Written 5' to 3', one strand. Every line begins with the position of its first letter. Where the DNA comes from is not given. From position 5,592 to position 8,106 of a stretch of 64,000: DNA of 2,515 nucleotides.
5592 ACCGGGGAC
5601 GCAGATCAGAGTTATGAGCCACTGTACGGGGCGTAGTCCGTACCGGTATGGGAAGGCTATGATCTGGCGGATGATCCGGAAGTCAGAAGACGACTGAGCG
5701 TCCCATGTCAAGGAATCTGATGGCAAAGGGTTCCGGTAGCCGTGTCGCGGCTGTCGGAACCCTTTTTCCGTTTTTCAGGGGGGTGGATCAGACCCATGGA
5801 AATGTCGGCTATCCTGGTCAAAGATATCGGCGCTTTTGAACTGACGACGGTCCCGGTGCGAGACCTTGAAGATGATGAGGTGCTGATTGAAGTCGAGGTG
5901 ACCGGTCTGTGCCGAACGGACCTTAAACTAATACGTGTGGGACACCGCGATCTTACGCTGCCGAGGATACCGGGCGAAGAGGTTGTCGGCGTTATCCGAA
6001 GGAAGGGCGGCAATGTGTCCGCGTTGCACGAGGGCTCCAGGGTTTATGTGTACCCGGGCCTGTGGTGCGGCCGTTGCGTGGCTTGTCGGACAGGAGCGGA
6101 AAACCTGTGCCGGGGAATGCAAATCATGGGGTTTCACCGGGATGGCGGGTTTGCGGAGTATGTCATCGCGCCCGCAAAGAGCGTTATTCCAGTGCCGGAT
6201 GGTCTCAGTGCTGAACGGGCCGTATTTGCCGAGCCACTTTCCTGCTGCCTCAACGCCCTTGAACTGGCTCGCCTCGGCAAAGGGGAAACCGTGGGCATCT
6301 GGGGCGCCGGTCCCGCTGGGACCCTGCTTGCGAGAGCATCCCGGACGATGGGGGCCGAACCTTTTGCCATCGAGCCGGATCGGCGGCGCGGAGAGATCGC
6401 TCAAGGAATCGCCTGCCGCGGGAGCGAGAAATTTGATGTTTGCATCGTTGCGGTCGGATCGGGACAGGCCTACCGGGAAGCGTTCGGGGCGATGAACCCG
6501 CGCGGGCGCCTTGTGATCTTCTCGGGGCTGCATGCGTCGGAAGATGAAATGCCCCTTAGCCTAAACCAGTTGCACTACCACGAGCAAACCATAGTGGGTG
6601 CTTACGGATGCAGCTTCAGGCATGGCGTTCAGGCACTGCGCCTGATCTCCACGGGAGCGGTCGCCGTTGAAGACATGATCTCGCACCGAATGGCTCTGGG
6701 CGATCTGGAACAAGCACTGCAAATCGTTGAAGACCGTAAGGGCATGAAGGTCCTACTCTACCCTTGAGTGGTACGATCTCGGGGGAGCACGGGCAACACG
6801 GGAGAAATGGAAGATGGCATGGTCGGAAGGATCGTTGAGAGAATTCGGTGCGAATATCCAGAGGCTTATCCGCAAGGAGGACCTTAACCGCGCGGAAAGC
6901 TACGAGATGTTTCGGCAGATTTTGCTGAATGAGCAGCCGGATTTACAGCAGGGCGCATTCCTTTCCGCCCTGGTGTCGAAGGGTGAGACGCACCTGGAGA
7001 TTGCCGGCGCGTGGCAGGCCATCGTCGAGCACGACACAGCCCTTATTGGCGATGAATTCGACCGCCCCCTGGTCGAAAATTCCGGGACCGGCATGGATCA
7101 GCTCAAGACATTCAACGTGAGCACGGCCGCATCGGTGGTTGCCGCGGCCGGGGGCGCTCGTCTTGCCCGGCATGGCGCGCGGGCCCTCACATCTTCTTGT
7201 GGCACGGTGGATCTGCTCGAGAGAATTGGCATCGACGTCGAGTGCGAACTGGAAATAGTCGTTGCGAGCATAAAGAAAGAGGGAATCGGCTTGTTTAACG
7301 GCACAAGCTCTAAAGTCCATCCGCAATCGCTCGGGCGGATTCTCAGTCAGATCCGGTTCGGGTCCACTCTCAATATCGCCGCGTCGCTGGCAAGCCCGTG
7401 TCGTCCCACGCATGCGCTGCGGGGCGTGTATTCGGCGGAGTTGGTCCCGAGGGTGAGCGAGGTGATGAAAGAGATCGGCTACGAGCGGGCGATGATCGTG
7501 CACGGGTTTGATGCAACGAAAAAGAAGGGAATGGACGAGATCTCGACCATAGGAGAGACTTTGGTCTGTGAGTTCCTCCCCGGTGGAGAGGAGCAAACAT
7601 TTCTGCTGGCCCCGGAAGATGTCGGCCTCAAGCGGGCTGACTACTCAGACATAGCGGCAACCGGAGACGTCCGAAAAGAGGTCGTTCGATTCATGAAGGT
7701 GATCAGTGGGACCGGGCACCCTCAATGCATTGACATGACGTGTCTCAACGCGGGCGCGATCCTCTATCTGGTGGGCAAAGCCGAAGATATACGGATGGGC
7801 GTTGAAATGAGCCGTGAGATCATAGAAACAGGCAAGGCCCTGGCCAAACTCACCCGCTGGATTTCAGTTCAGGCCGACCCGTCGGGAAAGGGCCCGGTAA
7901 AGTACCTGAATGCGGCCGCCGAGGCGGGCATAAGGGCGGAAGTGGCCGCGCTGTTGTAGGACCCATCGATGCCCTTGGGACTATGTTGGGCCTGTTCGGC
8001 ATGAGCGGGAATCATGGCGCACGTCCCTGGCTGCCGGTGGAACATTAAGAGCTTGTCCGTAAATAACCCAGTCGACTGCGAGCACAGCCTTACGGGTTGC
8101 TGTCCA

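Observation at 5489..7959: Cobalamin riboswitch controlling an MDR dehydrogenase and a divergent TrpD-like phosphoribosyltransferase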

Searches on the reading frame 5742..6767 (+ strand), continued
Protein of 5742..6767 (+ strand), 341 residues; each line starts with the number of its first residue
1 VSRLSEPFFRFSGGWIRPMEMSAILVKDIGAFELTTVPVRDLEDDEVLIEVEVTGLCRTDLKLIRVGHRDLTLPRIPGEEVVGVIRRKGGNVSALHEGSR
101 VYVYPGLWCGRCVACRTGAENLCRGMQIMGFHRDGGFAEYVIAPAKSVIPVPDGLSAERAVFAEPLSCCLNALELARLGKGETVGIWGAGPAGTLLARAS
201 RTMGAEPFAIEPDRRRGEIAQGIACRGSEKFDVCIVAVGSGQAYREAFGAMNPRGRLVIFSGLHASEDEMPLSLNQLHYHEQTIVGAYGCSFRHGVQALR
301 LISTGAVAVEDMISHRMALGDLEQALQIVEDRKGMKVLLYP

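Call 89: find_homologous_proteins(query=window:5796-6764:+, max_evalue=1e-30)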
Query window:5796-6764:+ (323 aa): 1099 proteins with E <= 1e-30 among 7028 candidates; the best 120 are listed.
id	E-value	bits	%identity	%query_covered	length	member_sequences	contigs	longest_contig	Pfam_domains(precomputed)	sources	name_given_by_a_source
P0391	4.5e-213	724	100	100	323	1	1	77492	PF00107.33,PF08240.18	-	-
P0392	5.0e-187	639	87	100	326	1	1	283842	PF00107.33,PF08240.18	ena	-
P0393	2.0e-185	634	87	100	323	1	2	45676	PF00107.33,PF08240.18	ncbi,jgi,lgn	-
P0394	9.7e-184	628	87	100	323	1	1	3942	PF00107.33,PF16912.12,PF08240.18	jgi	jgi:L-iditol 2-dehydrogenase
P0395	2.1e-182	624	86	100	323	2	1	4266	PF00107.33,PF16912.12,PF08240.18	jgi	-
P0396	5.3e-181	619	86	100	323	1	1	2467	PF00107.33,PF16912.12,PF08240.18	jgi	-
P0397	1.7e-180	617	85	100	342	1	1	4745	PF00107.33,PF08240.18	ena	-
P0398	6.7e-180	615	84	100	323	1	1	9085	PF00107.33,PF16912.12,PF08240.18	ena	-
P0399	6.7e-180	615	85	100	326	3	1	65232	PF00107.33,PF16912.12,PF08240.18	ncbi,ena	-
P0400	8.1e-179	612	84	100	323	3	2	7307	PF00107.33,PF16912.12,PF08240.18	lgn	-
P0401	2.3e-175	600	82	100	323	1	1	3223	PF00107.33,PF08240.18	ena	-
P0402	5.8e-174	596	83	99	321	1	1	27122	PF00107.33,PF08240.18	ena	-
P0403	1.1e-173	595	82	100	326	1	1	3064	PF00107.33,PF16912.12,PF08240.18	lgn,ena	-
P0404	7.8e-173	592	82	100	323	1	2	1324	PF00107.33,PF08240.18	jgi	jgi:L-iditol 2-dehydrogenase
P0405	1.4e-172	591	80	100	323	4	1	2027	PF00107.33,PF08240.18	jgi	jgi:L-iditol 2-dehydrogenase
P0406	2.2e-171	587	79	100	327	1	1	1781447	PF00107.33,PF08240.18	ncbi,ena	-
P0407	3.1e-171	587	82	100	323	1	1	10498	PF00107.33,PF16912.12,PF08240.18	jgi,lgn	-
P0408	4.3e-171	586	79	100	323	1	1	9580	PF00107.33,PF08240.18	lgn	-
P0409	6.3e-170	583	79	100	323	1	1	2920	PF00107.33,PF08240.18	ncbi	-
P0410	1.5e-169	581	80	100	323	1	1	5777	PF00107.33,PF08240.18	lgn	-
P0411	3.5e-167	574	79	100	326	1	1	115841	PF00107.33,PF16912.12,PF08240.18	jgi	jgi:L-iditol 2-dehydrogenase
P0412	4.9e-166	570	76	100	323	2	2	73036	PF00107.33,PF08240.18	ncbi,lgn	ncbi:MAG: alcohol dehydrogenase catalytic domain-containing protein [Syntrophobacter sp.]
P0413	1.0e-165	569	79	99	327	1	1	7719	PF00107.33,PF08240.18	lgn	-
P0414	4.1e-165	567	78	100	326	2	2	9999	PF00107.33,PF08240.18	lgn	-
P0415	1.1e-164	565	78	100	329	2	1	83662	PF00107.33,PF08240.18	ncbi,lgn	-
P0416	1.1e-163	562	85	90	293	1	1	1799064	PF00107.33,PF08240.18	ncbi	ncbi:MAG: alcohol dehydrogenase catalytic domain-containing protein [Syntrophobacteraceae bacterium]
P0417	1.5e-163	562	76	100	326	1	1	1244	PF00107.33,PF08240.18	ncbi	-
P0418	8.5e-163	559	77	100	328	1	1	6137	PF00107.33,PF16912.12,PF08240.18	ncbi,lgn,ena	-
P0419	5.7e-162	556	76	100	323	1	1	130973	PF00107.33,PF16912.12,PF13602.13,PF08240.18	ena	-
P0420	4.7e-161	553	76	99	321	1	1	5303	PF00107.33,PF16912.12,PF08240.18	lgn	-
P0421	5.9e-161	553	75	100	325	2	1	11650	PF00107.33,PF08240.18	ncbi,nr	ncbi:MAG: alcohol dehydrogenase catalytic domain-containing protein [Desulfobacteraceae bacterium]|n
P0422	1.0e-160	552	75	100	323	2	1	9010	PF00107.33,PF08240.18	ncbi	-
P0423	4.0e-160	550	75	100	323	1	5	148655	PF00107.33,PF08240.18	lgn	-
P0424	1.4e-158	545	74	100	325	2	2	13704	PF00107.33,PF08240.18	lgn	-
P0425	2.1e-158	545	75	100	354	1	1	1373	PF00107.33,PF08240.18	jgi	-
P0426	1.2e-156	539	73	100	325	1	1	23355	PF00107.33,PF08240.18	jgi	jgi:L-iditol 2-dehydrogenase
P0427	3.0e-155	534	73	100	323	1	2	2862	PF00107.33,PF16912.12,PF08240.18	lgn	-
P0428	4.4e-155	534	70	100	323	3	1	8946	PF00107.33,PF08240.18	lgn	-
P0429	2.8e-153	528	72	100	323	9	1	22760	PF00107.33,PF08240.18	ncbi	ncbi:MAG: alcohol dehydrogenase catalytic domain-containing protein [Syntrophobacteraceae bacterium]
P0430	1.7e-150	519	72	100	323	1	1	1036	PF00107.33,PF08240.18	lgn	-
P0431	1.7e-149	516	69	100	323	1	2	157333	PF00107.33,PF16912.12,PF08240.18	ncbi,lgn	-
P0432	1.5e-147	509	70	100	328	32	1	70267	PF00107.33,PF08240.18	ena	-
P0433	2.4e-146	505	70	100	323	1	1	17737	PF00107.33,PF08240.18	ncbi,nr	ncbi:MAG: alcohol dehydrogenase catalytic domain-containing protein [Desulfobacteraceae bacterium]|n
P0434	5.8e-146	504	69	100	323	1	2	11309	PF00107.33,PF08240.18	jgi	jgi:L-iditol 2-dehydrogenase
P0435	1.2e-144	500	68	100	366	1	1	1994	PF00107.33,PF08240.18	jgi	jgi:L-iditol 2-dehydrogenase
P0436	2.9e-143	495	68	100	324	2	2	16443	PF00107.33,PF08240.18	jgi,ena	-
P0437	8.0e-143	494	69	100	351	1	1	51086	PF00107.33,PF08240.18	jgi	jgi:L-iditol 2-dehydrogenase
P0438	1.5e-141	489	66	100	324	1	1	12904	PF00107.33,PF08240.18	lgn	-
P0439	2.0e-140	486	65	100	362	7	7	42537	PF00107.33,PF08240.18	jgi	jgi:L-iditol 2-dehydrogenase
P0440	2.0e-139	482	68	100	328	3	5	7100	PF00107.33,PF08240.18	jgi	jgi:L-iditol 2-dehydrogenase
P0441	2.5e-139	482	67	100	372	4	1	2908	PF00107.33,PF08240.18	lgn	-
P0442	4.0e-139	481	66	100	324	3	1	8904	PF00107.33,PF08240.18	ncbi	ncbi:MAG: alcohol dehydrogenase catalytic domain-containing protein [Desulfatirhabdiaceae bacterium]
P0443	6.2e-139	481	66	99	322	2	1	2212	PF00107.33,PF16912.12,PF08240.18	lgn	-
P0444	6.7e-139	481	67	100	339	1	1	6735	PF00107.33,PF08240.18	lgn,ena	-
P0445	7.4e-139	481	65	100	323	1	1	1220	PF00107.33,PF08240.18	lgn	-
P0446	2.0e-138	479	67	100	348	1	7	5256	PF00107.33,PF08240.18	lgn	-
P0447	2.0e-138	479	66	99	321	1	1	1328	PF08240.18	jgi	jgi:L-iditol 2-dehydrogenase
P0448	2.1e-138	479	66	100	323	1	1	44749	PF00107.33,PF08240.18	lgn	-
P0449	2.5e-137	476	67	99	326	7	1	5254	PF00107.33,PF08240.18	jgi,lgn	-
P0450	2.6e-137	475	67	100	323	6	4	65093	PF00107.33,PF08240.18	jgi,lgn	jgi:L-iditol 2-dehydrogenase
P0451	3.6e-137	475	65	99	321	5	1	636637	PF00107.33,PF08240.18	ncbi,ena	-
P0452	6.4e-137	474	66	99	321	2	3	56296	PF00107.33,PF08240.18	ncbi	-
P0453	6.4e-137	474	63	100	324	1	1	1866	PF00107.33,PF08240.18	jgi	jgi:L-iditol 2-dehydrogenase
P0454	1.0e-136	474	64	100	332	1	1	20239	PF00107.33,PF08240.18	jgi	-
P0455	1.4e-136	473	66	100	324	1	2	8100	PF00107.33,PF16912.12,PF08240.18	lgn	-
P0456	2.1e-136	472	67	100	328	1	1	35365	PF00107.33,PF08240.18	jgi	jgi:L-iditol 2-dehydrogenase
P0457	2.5e-136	472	65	100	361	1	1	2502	PF00107.33,PF08240.18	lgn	-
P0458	3.4e-136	472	67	100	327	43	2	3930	PF00107.33,PF08240.18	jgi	-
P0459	4.4e-136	471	64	100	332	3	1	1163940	PF00107.33,PF08240.18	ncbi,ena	-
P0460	6.7e-136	471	66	100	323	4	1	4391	PF00107.33,PF08240.18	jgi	jgi:L-iditol 2-dehydrogenase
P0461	8.7e-136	470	66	100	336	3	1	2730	PF00107.33,PF08240.18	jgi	jgi:L-iditol 2-dehydrogenase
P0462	1.7e-135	470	64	100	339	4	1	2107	PF00107.33,PF08240.18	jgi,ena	jgi:L-iditol 2-dehydrogenase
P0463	1.7e-135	470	66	100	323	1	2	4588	PF00107.33,PF16912.12,PF13602.13,PF08240.18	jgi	jgi:L-iditol 2-dehydrogenase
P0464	1.8e-135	469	63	100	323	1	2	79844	PF00107.33,PF08240.18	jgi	jgi:L-iditol 2-dehydrogenase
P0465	2.8e-135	469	65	100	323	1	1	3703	PF00107.33,PF08240.18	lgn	-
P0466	9.4e-135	467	64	100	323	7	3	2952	PF00107.33,PF08240.18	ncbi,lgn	-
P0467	1.4e-134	467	67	100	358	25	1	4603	PF00107.33,PF08240.18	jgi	jgi:L-iditol 2-dehydrogenase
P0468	2.1e-134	466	63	100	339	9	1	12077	PF00107.33,PF08240.18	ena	-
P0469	2.1e-134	466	65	100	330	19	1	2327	PF00107.33,PF13602.13,PF08240.18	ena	-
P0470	2.6e-134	466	66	100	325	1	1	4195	PF00107.33,PF16912.12,PF13602.13,PF08240.18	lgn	-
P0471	3.0e-134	465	65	100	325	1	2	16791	PF00107.33,PF16912.12,PF13602.13,PF08240.18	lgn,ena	-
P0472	3.3e-134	465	66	100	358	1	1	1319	PF00107.33,PF08240.18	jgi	jgi:L-iditol 2-dehydrogenase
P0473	3.5e-134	465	65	100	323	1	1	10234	PF00107.33,PF08240.18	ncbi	-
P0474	5.1e-134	465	64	100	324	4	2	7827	PF00107.33,PF16912.12,PF08240.18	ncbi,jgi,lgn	ncbi:MAG: alcohol dehydrogenase catalytic domain-containing protein [Desulfobacteraceae bacterium]|j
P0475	6.5e-134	464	65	99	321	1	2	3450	PF00107.33,PF08240.18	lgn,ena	-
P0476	7.6e-134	464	65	100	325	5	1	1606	PF00107.33,PF16912.12,PF08240.18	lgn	-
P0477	9.3e-134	464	65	100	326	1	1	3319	PF00107.33,PF16912.12,PF13602.13,PF08240.18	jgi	jgi:L-iditol 2-dehydrogenase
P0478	9.9e-134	464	66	99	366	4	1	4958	PF00107.33,PF08240.18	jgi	jgi:L-iditol 2-dehydrogenase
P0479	1.1e-133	464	65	100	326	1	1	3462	PF00107.33,PF16912.12,PF13602.13,PF08240.18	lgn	-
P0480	1.2e-133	463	65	100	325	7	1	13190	PF00107.33,PF16912.12,PF13602.13,PF08240.18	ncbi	-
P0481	1.5e-133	463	63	100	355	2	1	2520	PF00107.33,PF08240.18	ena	-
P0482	1.5e-133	463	66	100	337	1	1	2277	PF00107.33,PF08240.18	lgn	-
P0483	2.2e-133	463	64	100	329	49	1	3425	PF00107.33,PF08240.18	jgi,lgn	jgi:L-iditol 2-dehydrogenase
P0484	2.5e-133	462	64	100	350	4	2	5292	PF00107.33,PF08240.18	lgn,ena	-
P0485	2.8e-133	462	66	100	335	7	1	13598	PF00107.33,PF08240.18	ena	-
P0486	3.3e-133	462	64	100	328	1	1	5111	PF00107.33,PF08240.18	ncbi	-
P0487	6.5e-133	461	65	100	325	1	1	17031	PF00107.33,PF16912.12,PF08240.18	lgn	-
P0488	9.3e-133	461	64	99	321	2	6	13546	PF08240.18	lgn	-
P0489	9.4e-133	460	64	100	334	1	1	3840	PF00107.33,PF08240.18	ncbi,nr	ncbi:MAG: alcohol dehydrogenase catalytic domain-containing protein [Desulfobacterales bacterium]|nr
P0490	1.1e-132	460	64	100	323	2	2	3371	PF00107.33,PF08240.18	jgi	jgi:L-iditol 2-dehydrogenase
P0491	1.3e-132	460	65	100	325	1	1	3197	PF00107.33,PF13602.13,PF08240.18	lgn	-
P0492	1.4e-132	460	66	100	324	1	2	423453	PF00107.33,PF16912.12,PF13602.13,PF08240.18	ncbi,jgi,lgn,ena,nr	ncbi:MAG: alcohol dehydrogenase catalytic domain-containing protein [Desulfobacterales bacterium]|jg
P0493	1.8e-132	460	63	100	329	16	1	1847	PF00107.33,PF08240.18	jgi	jgi:L-iditol 2-dehydrogenase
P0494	2.0e-132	459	65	99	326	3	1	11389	PF00107.33,PF08240.18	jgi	jgi:L-iditol 2-dehydrogenase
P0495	2.7e-132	459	64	99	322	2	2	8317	PF00107.33,PF08240.18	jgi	jgi:L-iditol 2-dehydrogenase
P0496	2.7e-132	459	62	100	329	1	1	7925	PF00107.33,PF08240.18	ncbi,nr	ncbi:MAG: alcohol dehydrogenase catalytic domain-containing protein [Syntrophales bacterium]|nr:alco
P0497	2.9e-132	459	64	100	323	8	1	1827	PF00107.33,PF08240.18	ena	-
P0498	3.1e-132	459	65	100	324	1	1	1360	PF00107.33,PF08240.18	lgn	-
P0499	3.2e-132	459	64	100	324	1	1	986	PF00107.33,PF16912.12,PF08240.18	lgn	-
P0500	5.4e-132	458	64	100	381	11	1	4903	PF00107.33,PF16912.12,PF08240.18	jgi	jgi:L-iditol 2-dehydrogenase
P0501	6.8e-132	458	60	100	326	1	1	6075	PF00107.33,PF08240.18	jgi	jgi:L-iditol 2-dehydrogenase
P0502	6.9e-132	458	63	100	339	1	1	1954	PF00107.33,PF08240.18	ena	-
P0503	9.3e-132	457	66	100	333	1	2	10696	PF00107.33,PF08240.18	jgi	jgi:L-iditol 2-dehydrogenase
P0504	1.1e-131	457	65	100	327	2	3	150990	PF00107.33,PF13602.13,PF08240.18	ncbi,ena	-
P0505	1.2e-131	457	63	100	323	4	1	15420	PF00107.33,PF08240.18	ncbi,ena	-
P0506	1.3e-131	457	64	99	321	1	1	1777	PF00107.33,PF08240.18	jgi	jgi:L-iditol 2-dehydrogenase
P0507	1.4e-131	457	63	100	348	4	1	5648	PF00107.33,PF08240.18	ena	-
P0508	1.7e-131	456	65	100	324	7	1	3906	PF00107.33,PF13602.13,PF08240.18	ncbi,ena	-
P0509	2.2e-131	456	65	100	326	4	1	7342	PF00107.33,PF08240.18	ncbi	-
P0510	2.2e-131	456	64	100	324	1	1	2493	PF00107.33,PF16912.12,PF08240.18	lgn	-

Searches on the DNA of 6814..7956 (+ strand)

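Call 10: search_rna_families(sources=[L001, L002, L003, L004, L005, L006, L007, L008, L009], threshold=gathering)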
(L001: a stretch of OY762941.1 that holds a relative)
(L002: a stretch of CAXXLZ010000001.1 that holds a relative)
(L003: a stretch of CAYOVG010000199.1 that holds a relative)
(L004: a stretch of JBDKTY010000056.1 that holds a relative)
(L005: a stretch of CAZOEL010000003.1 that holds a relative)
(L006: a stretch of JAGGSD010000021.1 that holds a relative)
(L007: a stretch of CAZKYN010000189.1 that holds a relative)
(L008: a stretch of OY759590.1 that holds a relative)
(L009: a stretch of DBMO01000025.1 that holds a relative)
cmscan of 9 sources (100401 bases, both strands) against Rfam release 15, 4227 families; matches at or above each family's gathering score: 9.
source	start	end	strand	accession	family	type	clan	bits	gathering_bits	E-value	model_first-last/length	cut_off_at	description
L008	4765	4935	+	RF00174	Cobalamin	Cis-reg; riboswitch;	CL00101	82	31.5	1.8e-18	1-189/189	no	Cobalamin riboswitch aptamer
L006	41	248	+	RF00174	Cobalamin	Cis-reg; riboswitch;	CL00101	80.4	31.5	5.2e-18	1-189/189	no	Cobalamin riboswitch aptamer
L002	4688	4824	+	RF00174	Cobalamin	Cis-reg; riboswitch;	CL00101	78.2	31.5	2.2e-17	47-167/189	no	Cobalamin riboswitch aptamer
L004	4178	4361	+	RF00174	Cobalamin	Cis-reg; riboswitch;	CL00101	75.6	31.5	1.2e-16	1-189/189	no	Cobalamin riboswitch aptamer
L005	4665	4851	+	RF00174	Cobalamin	Cis-reg; riboswitch;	CL00101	73.9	31.5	3.9e-16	1-189/189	no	Cobalamin riboswitch aptamer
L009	4714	4899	+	RF00174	Cobalamin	Cis-reg; riboswitch;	CL00101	73.7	31.5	4.2e-16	1-189/189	no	Cobalamin riboswitch aptamer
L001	4742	4879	+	RF00174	Cobalamin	Cis-reg; riboswitch;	CL00101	72.7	31.5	8.4e-16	47-167/189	no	Cobalamin riboswitch aptamer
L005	9204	9278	+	RF03167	c-di-GMP-I-GGC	Cis-reg; riboswitch;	CL00126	65.8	59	3.9e-13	1-80/80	no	c-di-GMP-I-GGC riboswitch aptamer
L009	8476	8568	-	RF03167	c-di-GMP-I-GGC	Cis-reg; riboswitch;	CL00126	60.8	59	1.1e-11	1-80/80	no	c-di-GMP-I-GGC riboswitch aptamer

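Call 29: search_rna_families(sources=[L003, L013, L026, L042, L052, L058, L068, L069, L071, L076, L077, L079, L080], threshold=gathering)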
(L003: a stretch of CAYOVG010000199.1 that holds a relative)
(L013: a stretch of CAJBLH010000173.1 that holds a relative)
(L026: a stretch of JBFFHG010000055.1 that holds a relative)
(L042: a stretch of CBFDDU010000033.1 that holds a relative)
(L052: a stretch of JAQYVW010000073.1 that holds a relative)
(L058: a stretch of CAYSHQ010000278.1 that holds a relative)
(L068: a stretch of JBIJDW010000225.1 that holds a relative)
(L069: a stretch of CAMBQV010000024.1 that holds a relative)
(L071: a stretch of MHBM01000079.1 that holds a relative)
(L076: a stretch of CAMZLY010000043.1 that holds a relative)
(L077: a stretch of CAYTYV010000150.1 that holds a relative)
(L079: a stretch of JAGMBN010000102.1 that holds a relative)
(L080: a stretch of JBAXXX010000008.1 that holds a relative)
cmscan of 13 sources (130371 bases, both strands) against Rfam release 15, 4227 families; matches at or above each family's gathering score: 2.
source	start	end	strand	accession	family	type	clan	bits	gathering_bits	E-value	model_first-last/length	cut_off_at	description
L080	3153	3343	-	RF00174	Cobalamin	Cis-reg; riboswitch;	CL00101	81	31.5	4.6e-18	1-189/189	no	Cobalamin riboswitch aptamer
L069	11199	11271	-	RF00005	tRNA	Gene; tRNA;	CL00001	72.7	29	1.2e-13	1-71/71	no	tRNA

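Call 30: search_rna_families(sources=[L059, L062, L072, L075, L081, L082, L024, L030, L045, L053, L078, L067, L070], threshold=gathering)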
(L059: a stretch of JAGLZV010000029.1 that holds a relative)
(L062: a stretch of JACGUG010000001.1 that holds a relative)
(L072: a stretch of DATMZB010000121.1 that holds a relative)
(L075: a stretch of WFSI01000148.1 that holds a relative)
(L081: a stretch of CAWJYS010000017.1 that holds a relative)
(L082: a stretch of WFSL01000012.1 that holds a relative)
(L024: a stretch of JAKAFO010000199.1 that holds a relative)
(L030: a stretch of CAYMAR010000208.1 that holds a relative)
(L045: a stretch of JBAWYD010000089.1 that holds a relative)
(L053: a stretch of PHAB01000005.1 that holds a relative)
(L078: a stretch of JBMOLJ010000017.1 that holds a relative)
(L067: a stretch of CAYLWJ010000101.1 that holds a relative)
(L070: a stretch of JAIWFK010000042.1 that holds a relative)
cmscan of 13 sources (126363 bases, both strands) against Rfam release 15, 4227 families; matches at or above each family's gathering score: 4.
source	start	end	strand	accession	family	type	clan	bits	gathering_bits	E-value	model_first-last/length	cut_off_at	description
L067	4640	4840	+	RF00174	Cobalamin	Cis-reg; riboswitch;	CL00101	118.7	31.5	7.4e-29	1-189/189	no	Cobalamin riboswitch aptamer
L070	1362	1555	+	RF00174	Cobalamin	Cis-reg; riboswitch;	CL00101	117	31.5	2.2e-28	1-189/189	no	Cobalamin riboswitch aptamer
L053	4619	4794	+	RF00174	Cobalamin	Cis-reg; riboswitch;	CL00101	110.2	31.5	2e-26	1-189/189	no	Cobalamin riboswitch aptamer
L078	4664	4837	+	RF00174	Cobalamin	Cis-reg; riboswitch;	CL00101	99.9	31.5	1.7e-23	1-189/189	no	Cobalamin riboswitch aptamer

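Call 94: search_rna_families(sources=[L239, L243, L245, L247, L248, L253, L255, L257, L260, L261, L262, L241, L242, L251, L254], threshold=gathering)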
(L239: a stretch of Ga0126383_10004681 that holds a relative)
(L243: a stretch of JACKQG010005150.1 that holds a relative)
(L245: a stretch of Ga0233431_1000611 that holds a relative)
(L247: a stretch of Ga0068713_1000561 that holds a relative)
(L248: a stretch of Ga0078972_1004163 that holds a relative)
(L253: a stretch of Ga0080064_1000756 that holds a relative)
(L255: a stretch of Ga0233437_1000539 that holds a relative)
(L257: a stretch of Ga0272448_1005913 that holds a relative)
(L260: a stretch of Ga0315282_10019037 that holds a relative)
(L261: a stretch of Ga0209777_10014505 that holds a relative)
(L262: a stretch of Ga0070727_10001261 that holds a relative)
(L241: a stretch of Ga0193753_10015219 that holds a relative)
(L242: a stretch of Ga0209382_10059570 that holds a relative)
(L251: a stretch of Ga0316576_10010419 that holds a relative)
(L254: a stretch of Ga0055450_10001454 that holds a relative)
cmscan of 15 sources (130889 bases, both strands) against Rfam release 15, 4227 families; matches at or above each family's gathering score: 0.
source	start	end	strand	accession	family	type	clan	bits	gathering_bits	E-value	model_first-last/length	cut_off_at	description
